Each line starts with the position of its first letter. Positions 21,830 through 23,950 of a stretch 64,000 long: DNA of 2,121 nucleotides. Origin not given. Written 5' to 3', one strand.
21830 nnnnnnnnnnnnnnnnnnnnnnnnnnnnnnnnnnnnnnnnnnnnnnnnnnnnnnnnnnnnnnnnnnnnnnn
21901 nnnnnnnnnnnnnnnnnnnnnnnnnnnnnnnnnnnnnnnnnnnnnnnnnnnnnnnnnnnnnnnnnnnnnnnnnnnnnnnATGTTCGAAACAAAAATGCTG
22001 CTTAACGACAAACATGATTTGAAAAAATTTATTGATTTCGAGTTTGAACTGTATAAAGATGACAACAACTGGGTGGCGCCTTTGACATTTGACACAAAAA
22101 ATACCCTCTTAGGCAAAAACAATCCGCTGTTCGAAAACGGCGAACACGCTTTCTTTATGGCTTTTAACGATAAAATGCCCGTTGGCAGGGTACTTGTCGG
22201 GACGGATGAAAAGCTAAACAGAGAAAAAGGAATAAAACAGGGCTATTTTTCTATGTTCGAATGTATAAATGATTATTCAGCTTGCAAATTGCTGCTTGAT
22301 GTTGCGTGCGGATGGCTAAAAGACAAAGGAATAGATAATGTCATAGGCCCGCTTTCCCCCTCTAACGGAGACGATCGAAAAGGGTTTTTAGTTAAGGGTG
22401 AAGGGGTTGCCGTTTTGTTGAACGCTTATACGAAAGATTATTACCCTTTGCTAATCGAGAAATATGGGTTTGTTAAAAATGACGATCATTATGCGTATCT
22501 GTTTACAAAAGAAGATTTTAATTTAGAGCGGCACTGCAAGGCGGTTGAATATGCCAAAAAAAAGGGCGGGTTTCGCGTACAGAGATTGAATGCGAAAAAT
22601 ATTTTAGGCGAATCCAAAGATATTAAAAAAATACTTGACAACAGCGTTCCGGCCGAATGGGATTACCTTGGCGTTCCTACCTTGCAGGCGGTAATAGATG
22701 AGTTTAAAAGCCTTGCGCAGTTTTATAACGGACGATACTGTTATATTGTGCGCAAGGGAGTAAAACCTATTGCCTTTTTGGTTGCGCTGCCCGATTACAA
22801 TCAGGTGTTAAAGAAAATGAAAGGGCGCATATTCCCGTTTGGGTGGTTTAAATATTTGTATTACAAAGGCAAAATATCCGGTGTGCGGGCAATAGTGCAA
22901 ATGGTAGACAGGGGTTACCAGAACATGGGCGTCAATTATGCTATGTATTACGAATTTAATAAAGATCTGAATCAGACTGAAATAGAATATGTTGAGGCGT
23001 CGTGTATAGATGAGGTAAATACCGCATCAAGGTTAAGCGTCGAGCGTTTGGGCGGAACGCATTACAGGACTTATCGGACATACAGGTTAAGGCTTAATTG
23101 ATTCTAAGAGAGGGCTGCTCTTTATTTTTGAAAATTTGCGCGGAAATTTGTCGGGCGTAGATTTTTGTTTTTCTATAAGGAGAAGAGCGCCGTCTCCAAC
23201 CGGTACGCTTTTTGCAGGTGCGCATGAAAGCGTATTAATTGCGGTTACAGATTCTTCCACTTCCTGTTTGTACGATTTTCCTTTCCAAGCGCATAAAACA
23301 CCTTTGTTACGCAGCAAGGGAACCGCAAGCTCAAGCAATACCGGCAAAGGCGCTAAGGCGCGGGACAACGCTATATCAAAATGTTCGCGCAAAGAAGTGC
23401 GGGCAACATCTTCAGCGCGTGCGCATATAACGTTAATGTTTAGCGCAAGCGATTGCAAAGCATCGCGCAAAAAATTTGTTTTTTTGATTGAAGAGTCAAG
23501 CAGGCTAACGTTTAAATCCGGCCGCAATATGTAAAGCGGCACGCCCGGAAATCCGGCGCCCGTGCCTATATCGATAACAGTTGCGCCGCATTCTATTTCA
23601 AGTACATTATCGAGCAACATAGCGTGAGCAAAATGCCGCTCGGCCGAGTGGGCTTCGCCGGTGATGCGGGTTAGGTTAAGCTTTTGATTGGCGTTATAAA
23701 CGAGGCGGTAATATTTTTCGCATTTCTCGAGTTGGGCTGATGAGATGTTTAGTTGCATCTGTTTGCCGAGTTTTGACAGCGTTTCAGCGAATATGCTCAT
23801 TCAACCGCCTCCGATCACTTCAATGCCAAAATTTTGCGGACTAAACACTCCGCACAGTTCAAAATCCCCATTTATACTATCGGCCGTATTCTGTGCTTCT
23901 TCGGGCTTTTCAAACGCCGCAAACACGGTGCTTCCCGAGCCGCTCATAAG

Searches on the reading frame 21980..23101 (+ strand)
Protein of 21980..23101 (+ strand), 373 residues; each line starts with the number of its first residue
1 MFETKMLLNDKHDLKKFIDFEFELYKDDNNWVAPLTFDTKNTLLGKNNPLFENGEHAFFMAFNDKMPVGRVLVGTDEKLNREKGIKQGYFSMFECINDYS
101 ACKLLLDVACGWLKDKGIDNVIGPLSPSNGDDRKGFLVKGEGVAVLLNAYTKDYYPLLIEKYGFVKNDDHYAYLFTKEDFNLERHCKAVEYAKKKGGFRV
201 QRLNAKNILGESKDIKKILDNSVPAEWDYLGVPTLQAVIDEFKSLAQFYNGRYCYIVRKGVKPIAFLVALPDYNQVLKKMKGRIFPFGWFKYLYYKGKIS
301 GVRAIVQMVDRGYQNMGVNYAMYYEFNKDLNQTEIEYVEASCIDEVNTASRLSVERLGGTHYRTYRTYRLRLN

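Call 9: search_protein_families(library=pfam, proteins=[window:21980-23101:+])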
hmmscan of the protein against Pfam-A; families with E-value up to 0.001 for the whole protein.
window:21980-23101:+ (373 aa): 0 families

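Call 21: find_encoding_contigs(protein=window:21980-23101:+, flank=10000, max_places=6)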
Protein window:21980-23101:+ (373 aa): 3 contigs read that carry it; 1 place shown.
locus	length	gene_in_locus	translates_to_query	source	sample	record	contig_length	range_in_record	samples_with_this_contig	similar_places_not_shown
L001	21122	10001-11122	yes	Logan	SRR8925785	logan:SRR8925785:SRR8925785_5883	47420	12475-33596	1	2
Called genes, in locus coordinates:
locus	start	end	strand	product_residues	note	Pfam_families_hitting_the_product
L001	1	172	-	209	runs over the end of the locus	PF14681:UPRTase, PF00156:Pribosyltran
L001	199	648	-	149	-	PF02502:LacAB_rpiB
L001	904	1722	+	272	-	PF00696:AA_kinase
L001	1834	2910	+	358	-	PF02463:SMC_N, PF13175:AAA_15, PF13476:AAA_23, PF13514:AAA_27 (weak), PF13304:AAA_21 (faint)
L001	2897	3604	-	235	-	PF02535:Zip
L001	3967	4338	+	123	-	-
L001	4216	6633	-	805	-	PF00133:tRNA-synt_1, PF09334:tRNA-synt_1g, PF13603:tRNA-synt_1_2, PF00133:tRNA-synt_1, PF08264:Anticodon_1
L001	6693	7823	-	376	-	PF01128:IspD, PF12804:NTP_transf_3, PF02542:YgbB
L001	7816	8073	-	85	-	PF01479:S4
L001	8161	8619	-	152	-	PF00583:Acetyltransf_1, PF13673:Acetyltransf_10 (weak), PF13508:Acetyltransf_7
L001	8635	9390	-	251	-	PF04002:RadC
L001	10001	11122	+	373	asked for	-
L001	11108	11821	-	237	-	PF02527:GidB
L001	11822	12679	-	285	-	PF00288:GHMP_kinases_N, PF08544:GHMP_kinases_C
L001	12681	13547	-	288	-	PF13237:Fer4_10 (faint), PF13187:Fer4_9 (faint), PF00037:Fer4 (faint), PF12797:Fer4_2 (faint), PF12800:Fer4_4 (faint), PF13484:Fer4_16 (faint)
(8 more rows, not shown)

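Call 36: search_protein_families(library=ncbifam, proteins=[window:21980-23101:+], max_evalue=0.001)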
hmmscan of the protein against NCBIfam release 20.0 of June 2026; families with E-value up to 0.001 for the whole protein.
window:21980-23101:+ (373 aa): 0 families

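Call 41: find_homologous_proteins(query=window:21980-23101:+, max_evalue=0.00001)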
Query window:21980-23101:+ (373 aa): 320 proteins with E <= 0.00001 among 3240 candidates; the best 120 are listed.
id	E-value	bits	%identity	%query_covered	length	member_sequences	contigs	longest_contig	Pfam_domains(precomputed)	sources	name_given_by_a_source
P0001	3.3e-255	864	100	100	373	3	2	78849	-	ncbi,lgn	-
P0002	2.4e-193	660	75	100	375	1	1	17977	-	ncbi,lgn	-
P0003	1.0e-189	648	73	100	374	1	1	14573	-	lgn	-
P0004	1.5e-186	638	74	100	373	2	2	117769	-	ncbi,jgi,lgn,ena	ncbi:MAG: hypothetical protein WDA65_00205 [Christensenellales bacterium]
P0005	8.5e-180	616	72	100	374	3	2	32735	-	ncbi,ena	-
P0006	2.9e-176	604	69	100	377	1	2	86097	-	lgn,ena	-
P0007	8.9e-176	603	69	100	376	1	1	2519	-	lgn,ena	-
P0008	2.2e-175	601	69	100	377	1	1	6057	-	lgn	-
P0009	1.7e-174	598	69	100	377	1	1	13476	-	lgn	-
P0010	1.3e-173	595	69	100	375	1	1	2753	-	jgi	-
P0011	1.1e-172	592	68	100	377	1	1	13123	-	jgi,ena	-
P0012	1.2e-172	592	68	100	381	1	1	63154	-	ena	-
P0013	1.2e-172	592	68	100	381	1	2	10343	-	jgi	-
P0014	5.2e-172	590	67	100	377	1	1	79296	-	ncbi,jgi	ncbi:MAG: hypothetical protein ACOX8Q_00180 [Christensenellales bacterium]|jgi:hypothetical protein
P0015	9.8e-172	589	69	100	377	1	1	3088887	-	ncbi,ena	-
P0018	9.3e-171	586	68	100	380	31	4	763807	PF00583.32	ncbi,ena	-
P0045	2.4e-164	565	65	100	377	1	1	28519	PF00583.32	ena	-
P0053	8.6e-155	533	62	99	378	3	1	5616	PF00583.32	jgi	-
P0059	1.5e-148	513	60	94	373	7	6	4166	PF00583.32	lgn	-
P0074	3.6e-103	364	49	97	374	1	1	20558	PF00583.32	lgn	-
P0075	7.1e-103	363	47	97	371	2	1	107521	PF00583.32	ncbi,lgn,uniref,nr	ncbi:GNAT family N-acetyltransferase [Fonticella tunisiensis]|uniref:N-acetyltransferase domain-cont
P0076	2.8e-102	361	46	97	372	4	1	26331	PF00583.32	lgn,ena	-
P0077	3.3e-102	360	46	98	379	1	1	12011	PF00583.32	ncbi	-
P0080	4.6e-101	357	48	96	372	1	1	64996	PF00583.32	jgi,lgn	jgi:hypothetical protein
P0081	1.9e-100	355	46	96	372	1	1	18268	PF00583.32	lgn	-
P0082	2.5e-100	354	48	99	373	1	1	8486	PF00583.32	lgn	-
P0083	2.5e-100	354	47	98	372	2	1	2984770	PF00583.32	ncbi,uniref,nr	ncbi:GNAT family N-acetyltransferase [Caloramator sp. E03]|uniref:GNAT family N-acetyltransferase n=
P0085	8.8e-100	352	48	97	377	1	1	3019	PF00583.32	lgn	-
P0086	9.3e-100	352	46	97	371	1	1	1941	PF00583.32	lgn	-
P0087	2.2e-99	351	46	97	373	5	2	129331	PF00583.32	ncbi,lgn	-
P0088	2.4e-99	351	45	98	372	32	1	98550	PF00583.32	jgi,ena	jgi:hypothetical protein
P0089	4.2e-99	350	47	97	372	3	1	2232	PF00583.32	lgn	-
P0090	7.5e-99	349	45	99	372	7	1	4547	PF00583.32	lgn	-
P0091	1.8e-98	348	46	97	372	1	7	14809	PF00583.32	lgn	-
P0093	7.9e-98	346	45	97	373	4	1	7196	PF00583.32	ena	-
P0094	1.1e-97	346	45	99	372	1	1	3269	PF00583.32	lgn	-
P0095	1.4e-96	342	45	97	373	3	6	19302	PF00583.32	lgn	-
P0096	4.6e-96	340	47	96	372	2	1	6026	PF00583.32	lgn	-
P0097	6.4e-96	340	45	99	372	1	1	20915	PF13508.14,PF00583.32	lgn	-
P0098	7.0e-96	340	46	97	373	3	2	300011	PF00583.32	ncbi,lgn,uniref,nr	ncbi:hypothetical protein SAMN05428976_10689 [Clostridium sp. USBA 49]|uniref:GNAT family N-acetyltr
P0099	3.3e-95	337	44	97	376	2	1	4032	PF00583.32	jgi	jgi:GNAT superfamily N-acetyltransferase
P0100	4.1e-95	337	45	97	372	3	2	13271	PF00583.32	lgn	-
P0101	4.2e-95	337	46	97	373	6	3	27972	PF00583.32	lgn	-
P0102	1.1e-94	336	45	97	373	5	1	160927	PF00583.32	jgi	jgi:GNAT superfamily N-acetyltransferase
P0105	5.3e-94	333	46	96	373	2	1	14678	PF00583.32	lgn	-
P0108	2.5e-93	331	44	97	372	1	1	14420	PF00583.32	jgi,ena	-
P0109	3.9e-93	331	45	97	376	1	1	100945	PF00583.32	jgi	jgi:GNAT superfamily N-acetyltransferase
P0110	1.3e-92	329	46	97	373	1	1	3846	PF00583.32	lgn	-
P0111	1.5e-92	329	44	97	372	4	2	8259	PF00583.32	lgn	-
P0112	2.6e-92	328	44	97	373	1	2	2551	PF00583.32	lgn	-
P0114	8.4e-92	326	44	97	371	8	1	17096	PF00583.32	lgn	-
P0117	1.6e-91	325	44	96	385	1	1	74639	PF00583.32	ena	-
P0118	1.7e-91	325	44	97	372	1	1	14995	PF00583.32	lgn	-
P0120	3.9e-91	324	44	96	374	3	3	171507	PF00583.32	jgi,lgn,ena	-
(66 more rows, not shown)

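Call 42: find_encoding_contigs(protein=P0004, flank=4000, max_places=2)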
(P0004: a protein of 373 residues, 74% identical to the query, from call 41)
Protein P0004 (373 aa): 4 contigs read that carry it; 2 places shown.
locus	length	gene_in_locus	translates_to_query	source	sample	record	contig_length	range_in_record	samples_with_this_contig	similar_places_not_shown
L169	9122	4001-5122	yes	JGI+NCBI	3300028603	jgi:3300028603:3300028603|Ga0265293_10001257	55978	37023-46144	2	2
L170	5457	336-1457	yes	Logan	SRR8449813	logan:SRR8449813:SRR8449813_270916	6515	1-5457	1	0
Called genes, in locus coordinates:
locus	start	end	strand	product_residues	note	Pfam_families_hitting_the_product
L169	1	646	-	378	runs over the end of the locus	PF01128:IspD, PF02348:CTP_transf_3 (weak), PF12804:NTP_transf_3, PF02542:YgbB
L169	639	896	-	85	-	PF01479:S4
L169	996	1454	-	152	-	PF00583:Acetyltransf_1, PF13673:Acetyltransf_10, PF13508:Acetyltransf_7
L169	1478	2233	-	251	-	PF14520:HHH_5 (faint), PF04002:RadC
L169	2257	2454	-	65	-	PF09723:Zn_ribbon_8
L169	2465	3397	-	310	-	PF01544:CorA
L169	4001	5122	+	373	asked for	-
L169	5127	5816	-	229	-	PF02527:GidB, PF13847:Methyltransf_31 (weak)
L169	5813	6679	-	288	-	PF00288:GHMP_kinases_N, PF08544:GHMP_kinases_C (weak)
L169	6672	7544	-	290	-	-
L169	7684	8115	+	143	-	-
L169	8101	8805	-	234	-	PF01171:ATP_bind_3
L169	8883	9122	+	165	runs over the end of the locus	PF06695:Sm_multidrug_ex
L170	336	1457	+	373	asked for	-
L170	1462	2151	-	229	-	PF02527:GidB, PF13847:Methyltransf_31 (weak)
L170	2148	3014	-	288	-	PF00288:GHMP_kinases_N, PF08544:GHMP_kinases_C (weak)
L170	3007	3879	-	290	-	-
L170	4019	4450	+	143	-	-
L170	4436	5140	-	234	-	PF01171:ATP_bind_3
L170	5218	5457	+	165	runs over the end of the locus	PF06695:Sm_multidrug_ex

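Call 43: find_encoding_contigs(protein=P0015, flank=4000, max_places=2)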
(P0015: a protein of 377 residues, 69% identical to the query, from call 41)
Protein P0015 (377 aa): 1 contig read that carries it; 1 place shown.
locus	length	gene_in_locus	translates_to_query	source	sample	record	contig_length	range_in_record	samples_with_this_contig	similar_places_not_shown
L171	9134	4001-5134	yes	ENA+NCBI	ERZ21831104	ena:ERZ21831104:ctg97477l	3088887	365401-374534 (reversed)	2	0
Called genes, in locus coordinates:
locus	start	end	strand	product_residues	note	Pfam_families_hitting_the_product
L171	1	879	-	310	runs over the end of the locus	PF01544:CorA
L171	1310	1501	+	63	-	-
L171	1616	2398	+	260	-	-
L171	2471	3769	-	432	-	PF13347:MFS_2 (weak), PF07690:MFS_1, PF11700:ATG22, PF13347:MFS_2 (weak), PF07690:MFS_1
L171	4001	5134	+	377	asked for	-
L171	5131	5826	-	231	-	PF02527:GidB, PF13847:Methyltransf_31 (weak)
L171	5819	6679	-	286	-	PF00288:GHMP_kinases_N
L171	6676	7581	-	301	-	PF13183:Fer4_8 (faint), PF12838:Fer4_7 (faint), PF13187:Fer4_9 (faint), PF13534:Fer4_17 (faint), PF00037:Fer4 (faint), PF12797:Fer4_2 (faint), PF13237:Fer4_10 (faint), PF14697:Fer4_21 (faint), +1 more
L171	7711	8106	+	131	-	-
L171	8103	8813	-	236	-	PF01171:ATP_bind_3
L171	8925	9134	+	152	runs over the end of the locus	PF06695:Sm_multidrug_ex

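Call 44: find_encoding_contigs(protein=P0002, flank=4000, max_places=2)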
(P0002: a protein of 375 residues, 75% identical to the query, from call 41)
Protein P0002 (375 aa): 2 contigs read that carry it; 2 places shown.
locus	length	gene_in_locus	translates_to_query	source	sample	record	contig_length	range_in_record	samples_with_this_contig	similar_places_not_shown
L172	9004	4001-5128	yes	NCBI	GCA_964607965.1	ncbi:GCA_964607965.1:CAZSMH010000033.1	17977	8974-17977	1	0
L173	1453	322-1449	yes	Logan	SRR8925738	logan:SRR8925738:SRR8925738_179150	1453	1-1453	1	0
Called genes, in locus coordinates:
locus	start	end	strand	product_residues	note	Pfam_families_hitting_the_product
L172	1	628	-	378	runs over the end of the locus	PF01128:IspD, PF02348:CTP_transf_3 (weak), PF12804:NTP_transf_3, PF02542:YgbB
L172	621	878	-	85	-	PF01479:S4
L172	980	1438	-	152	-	PF00583:Acetyltransf_1, PF13673:Acetyltransf_10, PF13508:Acetyltransf_7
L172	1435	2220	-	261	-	PF04002:RadC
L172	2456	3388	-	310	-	PF01544:CorA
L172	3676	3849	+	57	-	-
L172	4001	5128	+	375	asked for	-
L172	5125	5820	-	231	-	PF02527:GidB, PF05175:MTS (faint)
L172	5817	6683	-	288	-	PF00288:GHMP_kinases_N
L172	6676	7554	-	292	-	PF12837:Fer4_6 (faint), PF13237:Fer4_10 (faint), PF13484:Fer4_16 (weak)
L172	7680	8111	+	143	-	-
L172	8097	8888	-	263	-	PF01171:ATP_bind_3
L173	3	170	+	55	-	?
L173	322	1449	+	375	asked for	-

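Call 45: find_encoding_contigs(protein=P0018, flank=4000, max_places=2)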
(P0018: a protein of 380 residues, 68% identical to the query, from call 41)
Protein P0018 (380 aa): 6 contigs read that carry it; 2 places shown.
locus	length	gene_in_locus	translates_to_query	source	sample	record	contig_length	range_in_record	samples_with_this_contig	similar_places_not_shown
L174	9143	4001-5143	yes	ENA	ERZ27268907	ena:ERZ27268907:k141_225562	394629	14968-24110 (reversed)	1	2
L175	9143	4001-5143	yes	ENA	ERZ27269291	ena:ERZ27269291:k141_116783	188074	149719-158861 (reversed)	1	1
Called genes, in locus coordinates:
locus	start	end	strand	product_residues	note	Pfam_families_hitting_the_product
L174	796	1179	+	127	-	PF03965:Penicillinase_R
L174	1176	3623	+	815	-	PF05569:Peptidase_M56, PF19499:DUF6034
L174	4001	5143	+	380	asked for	PF00583:Acetyltransf_1 (faint)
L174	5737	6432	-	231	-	PF02527:GidB, PF13847:Methyltransf_31 (weak)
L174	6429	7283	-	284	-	PF00288:GHMP_kinases_N, PF08544:GHMP_kinases_C (weak)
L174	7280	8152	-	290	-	-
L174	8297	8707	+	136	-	-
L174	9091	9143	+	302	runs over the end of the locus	PF04018:VCA0040-like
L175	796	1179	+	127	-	PF03965:Penicillinase_R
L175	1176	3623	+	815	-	PF05569:Peptidase_M56, PF19499:DUF6034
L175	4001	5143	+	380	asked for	PF00583:Acetyltransf_1 (faint)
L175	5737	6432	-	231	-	PF02527:GidB, PF13847:Methyltransf_31 (weak)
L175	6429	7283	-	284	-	PF00288:GHMP_kinases_N, PF08544:GHMP_kinases_C (weak)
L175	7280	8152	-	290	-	-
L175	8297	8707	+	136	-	-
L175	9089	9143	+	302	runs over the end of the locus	PF04018:VCA0040-like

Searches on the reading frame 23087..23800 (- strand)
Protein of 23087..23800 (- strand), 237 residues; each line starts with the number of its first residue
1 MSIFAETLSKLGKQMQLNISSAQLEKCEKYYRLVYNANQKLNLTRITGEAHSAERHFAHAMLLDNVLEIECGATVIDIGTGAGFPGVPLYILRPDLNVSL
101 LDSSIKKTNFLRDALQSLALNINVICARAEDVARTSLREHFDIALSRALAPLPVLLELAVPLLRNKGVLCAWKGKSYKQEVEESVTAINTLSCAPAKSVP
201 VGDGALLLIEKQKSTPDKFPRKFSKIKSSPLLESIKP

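Call 9: search_protein_families(library=pfam, proteins=[window:23087-23800:-])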
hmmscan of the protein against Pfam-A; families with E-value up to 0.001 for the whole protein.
window:23087-23800:- (237 aa): 4 families
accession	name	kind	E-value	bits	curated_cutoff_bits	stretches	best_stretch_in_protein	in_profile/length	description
PF02527.21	GidB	-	1.2e-42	145.8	27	1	23-194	1-169/184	rRNA small subunit methyltransferase G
PF05175.20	MTS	-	6.5e-05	23.1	23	1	60-145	21-103/170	Methyltransferase small domain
PF13847.12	Methyltransf_31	-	0.00015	21.9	27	1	72-171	4-109/145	Methyltransferase domain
PF13649.12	Methyltransf_25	-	0.0009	20.3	27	0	75-148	1-73/97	Methyltransferase domain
